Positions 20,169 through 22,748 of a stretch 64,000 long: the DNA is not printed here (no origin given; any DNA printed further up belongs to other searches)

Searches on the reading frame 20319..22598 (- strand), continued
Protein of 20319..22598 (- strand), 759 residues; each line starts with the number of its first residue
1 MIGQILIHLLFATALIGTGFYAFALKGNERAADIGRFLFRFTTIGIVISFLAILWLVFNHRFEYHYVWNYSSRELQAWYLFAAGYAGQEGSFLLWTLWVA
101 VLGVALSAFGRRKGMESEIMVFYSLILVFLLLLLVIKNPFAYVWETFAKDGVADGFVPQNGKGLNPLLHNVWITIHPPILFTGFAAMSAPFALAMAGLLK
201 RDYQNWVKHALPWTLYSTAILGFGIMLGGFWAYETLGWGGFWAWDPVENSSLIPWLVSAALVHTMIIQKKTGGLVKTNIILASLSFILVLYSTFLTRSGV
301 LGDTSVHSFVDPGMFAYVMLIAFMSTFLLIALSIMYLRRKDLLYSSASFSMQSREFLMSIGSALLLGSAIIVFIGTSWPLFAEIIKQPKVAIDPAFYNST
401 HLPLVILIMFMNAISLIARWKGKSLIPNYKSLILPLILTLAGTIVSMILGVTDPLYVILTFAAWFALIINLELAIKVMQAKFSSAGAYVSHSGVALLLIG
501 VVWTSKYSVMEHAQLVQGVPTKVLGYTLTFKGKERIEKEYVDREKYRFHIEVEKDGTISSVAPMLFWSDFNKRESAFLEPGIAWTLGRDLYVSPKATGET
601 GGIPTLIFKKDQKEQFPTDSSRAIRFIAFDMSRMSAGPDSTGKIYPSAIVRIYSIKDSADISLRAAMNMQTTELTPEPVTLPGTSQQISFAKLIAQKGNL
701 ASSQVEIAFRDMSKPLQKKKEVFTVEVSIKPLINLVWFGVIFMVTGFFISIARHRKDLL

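Call 12: find_encoding_contigs(protein=P0058, flank=10000, max_places=2)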
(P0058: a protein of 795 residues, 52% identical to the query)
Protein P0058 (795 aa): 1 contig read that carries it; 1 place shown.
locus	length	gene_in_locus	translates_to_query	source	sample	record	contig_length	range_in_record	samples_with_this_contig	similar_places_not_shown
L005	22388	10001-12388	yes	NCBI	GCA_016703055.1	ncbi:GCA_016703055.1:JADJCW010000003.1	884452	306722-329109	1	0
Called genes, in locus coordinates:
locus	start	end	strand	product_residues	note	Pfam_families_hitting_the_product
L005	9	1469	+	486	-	PF02074:Peptidase_M32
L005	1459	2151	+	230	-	PF03167:UDG (weak)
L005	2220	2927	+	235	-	PF22544:HYDIN_VesB_CFA65-like_Ig (faint), PF07610:DUF1573, PF15780:ASH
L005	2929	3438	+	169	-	PF04542:Sigma70_r2, PF22029:PhyR_sigma2, PF08281:Sigma70_r4_2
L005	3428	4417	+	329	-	-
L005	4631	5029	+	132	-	PF16267:DUF4920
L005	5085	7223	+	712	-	PF01590:GAF (weak), PF13185:GAF_2, PF13492:GAF_3, PF07228:SpoIIE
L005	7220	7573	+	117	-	PF01740:STAS, PF13466:STAS_2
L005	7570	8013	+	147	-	PF13581:HATPase_c_2, PF02518:HATPase_c (weak)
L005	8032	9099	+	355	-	PF01578:Cytochrom_C_asm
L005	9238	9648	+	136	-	PF03100:CcmE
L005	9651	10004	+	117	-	-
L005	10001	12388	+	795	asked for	PF01578:Cytochrom_C_asm, PF16327:CcmF_C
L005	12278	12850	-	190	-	PF00849:PseudoU_synth_2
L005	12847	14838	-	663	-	PF17517:IgGFc_binding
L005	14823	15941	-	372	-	PF13439:Glyco_transf_4, PF13579:Glyco_trans_4_4, PF20706:GT4-conflict, PF00534:Glycos_transf_1, PF13692:Glyco_trans_1_4, PF13524:Glyco_trans_1_2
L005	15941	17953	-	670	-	PF00691:OmpA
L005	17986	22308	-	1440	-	PF00092:VWA, PF25175:Beta-prop_WDR5, PF24805:EIF3I, PF24814:WD40_Prp19, PF24817:WD40_WDHD1_1st, PF25172:Beta-prop_WDR3_2nd, PF25173:Beta-prop_WDR3_1st, PF25174:Beta-prop_THOC3, +39 more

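Call 14: find_encoding_contigs(protein=P0007, flank=10000, max_places=1)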
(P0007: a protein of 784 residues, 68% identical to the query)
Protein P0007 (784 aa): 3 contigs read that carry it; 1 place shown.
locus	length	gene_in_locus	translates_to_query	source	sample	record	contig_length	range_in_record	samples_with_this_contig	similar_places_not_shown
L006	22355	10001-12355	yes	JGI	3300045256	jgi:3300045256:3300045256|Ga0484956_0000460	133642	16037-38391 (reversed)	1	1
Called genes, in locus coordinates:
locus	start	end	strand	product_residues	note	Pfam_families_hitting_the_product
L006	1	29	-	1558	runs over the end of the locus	PF00092:VWA, PF13519:VWA_2, PF07610:DUF1573 (faint), PF22073:Cep192_D4 (faint), PF26015:Ig_NPH4_3rd (faint), PF22544:HYDIN_VesB_CFA65-like_Ig (weak), PF15780:ASH (weak)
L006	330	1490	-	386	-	PF02016:Peptidase_S66, PF17676:Peptidase_S66C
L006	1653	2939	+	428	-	PF00266:Aminotran_5, PF01041:DegT_DnrJ_EryC1 (faint), PF01053:Cys_Met_Meta_PP (weak)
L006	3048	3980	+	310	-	PF03741:TerC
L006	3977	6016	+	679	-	PF03065:Glyco_hydro_57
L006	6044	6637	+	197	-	PF14595:Thioredoxin_9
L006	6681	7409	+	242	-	PF02369:Big_1 (faint), PF25020:TTR_TEN1-4, PF13620:CarboxypepD_reg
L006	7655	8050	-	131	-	PF00072:Response_reg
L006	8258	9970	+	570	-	PF19289:PmbA_TldD_3rd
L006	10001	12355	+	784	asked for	PF01578:Cytochrom_C_asm, PF16327:CcmF_C, PF05140:ResB (faint)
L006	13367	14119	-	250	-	PF13085:Fer2_3, PF13187:Fer4_9 (faint), PF13237:Fer4_10 (faint), PF13183:Fer4_8, PF12838:Fer4_7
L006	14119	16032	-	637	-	PF00890:FAD_binding_2, PF01266:DAO (faint), PF07992:Pyr_redox_2 (faint), PF13450:NAD_binding_8 (faint), PF02910:Succ_DH_flav_C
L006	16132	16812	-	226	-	-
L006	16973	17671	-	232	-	PF01739:CheR (faint), PF13489:Methyltransf_23, PF05175:MTS (weak), PF13847:Methyltransf_31, PF08241:Methyltransf_11, PF08242:Methyltransf_12, PF13649:Methyltransf_25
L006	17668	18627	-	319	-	PF00535:Glycos_transf_2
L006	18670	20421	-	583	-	PF00664:ABC_membrane, PF00005:ABC_tran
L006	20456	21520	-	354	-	PF01791:DeoC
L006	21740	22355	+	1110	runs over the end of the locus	PF06739:SBBP (faint)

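Call 15: find_encoding_contigs(protein=P0012, flank=10000, max_places=1)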
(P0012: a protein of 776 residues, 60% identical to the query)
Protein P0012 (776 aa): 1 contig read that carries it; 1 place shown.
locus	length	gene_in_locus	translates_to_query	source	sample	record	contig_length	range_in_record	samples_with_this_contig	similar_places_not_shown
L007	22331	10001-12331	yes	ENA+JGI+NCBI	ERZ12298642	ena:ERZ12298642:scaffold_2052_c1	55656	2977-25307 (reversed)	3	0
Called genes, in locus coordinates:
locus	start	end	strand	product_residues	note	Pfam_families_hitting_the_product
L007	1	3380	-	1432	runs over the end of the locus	PF17517:IgGFc_binding, PF07610:DUF1573 (faint), PF12371:TMEM131_like_N (faint), PF15780:ASH, PF22073:Cep192_D4 (weak), PF22544:HYDIN_VesB_CFA65-like_Ig (faint)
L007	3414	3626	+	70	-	-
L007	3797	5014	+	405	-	PF00448:SRP54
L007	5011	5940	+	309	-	PF03631:Virul_fac_BrkB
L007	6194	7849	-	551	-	PF02518:HATPase_c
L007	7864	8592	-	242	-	PF06888:Put_Phosphatase, PF12710:HAD (weak)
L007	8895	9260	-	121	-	-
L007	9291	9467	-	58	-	-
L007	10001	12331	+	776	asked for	PF01578:Cytochrom_C_asm, PF16327:CcmF_C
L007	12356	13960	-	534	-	PF02113:Peptidase_S13, PF13354:Beta-lactamase2 (faint)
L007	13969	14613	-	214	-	PF02627:CMD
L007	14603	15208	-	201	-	PF01725:Ham1p_like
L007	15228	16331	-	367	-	PF00266:Aminotran_5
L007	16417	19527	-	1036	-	PF15902:Sortilin-Vps10 (faint), PF02012:BNR (faint), PF16656:Pur_ac_phosph_N (faint), PF00041:fn3 (faint), PF25788:Ig_Rha78A_N (faint)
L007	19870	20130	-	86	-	-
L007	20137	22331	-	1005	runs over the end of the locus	PF04313:HSDR_N, PF00270:DEAD, PF04851:ResIII, PF18766:SWI2_SNF2, PF22679:T1R_D3-like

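Call 16: find_encoding_contigs(protein=P0027, flank=10000, max_places=1)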
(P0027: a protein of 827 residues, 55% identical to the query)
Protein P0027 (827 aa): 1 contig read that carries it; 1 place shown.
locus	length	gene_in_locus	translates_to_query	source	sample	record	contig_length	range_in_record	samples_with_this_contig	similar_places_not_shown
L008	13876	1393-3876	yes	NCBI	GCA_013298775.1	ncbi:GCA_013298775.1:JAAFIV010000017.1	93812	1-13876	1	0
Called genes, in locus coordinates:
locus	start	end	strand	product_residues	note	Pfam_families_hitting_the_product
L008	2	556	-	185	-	?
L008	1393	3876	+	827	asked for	PF01578:Cytochrom_C_asm, PF16327:CcmF_C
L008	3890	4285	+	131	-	PF27276:MJ0349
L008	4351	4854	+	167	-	PF04677:CwfJ_C_1 (weak), PF11969:DcpS_C (weak), PF01230:HIT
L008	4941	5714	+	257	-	PF00977:His_biosynth, PF02581:TMP-TENI (faint)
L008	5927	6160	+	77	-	-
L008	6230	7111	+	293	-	PF00491:Arginase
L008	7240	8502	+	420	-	PF09587:PGA_cap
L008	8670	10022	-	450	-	PF20230:DUF6588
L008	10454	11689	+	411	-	PF02771:Acyl-CoA_dh_N, PF02770:Acyl-CoA_dh_M, PF00441:Acyl-CoA_dh_1, PF08028:Acyl-CoA_dh_2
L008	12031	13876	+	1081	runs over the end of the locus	PF07494:Reg_prop (weak), PF07495:Y_Y_Y, PF06580:His_kinase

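Call 17: search_solved_structures(query=window:20319-22598:-, show_alignments=1)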
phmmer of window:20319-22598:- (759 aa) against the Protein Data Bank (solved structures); distinct sequences matched with E-value up to 0.001: 1.
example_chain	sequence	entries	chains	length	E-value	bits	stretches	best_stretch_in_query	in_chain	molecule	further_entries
6zmq_A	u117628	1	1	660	7.3e-61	209.7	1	2-591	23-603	Cytochrome C-type biogenesis protein ccmF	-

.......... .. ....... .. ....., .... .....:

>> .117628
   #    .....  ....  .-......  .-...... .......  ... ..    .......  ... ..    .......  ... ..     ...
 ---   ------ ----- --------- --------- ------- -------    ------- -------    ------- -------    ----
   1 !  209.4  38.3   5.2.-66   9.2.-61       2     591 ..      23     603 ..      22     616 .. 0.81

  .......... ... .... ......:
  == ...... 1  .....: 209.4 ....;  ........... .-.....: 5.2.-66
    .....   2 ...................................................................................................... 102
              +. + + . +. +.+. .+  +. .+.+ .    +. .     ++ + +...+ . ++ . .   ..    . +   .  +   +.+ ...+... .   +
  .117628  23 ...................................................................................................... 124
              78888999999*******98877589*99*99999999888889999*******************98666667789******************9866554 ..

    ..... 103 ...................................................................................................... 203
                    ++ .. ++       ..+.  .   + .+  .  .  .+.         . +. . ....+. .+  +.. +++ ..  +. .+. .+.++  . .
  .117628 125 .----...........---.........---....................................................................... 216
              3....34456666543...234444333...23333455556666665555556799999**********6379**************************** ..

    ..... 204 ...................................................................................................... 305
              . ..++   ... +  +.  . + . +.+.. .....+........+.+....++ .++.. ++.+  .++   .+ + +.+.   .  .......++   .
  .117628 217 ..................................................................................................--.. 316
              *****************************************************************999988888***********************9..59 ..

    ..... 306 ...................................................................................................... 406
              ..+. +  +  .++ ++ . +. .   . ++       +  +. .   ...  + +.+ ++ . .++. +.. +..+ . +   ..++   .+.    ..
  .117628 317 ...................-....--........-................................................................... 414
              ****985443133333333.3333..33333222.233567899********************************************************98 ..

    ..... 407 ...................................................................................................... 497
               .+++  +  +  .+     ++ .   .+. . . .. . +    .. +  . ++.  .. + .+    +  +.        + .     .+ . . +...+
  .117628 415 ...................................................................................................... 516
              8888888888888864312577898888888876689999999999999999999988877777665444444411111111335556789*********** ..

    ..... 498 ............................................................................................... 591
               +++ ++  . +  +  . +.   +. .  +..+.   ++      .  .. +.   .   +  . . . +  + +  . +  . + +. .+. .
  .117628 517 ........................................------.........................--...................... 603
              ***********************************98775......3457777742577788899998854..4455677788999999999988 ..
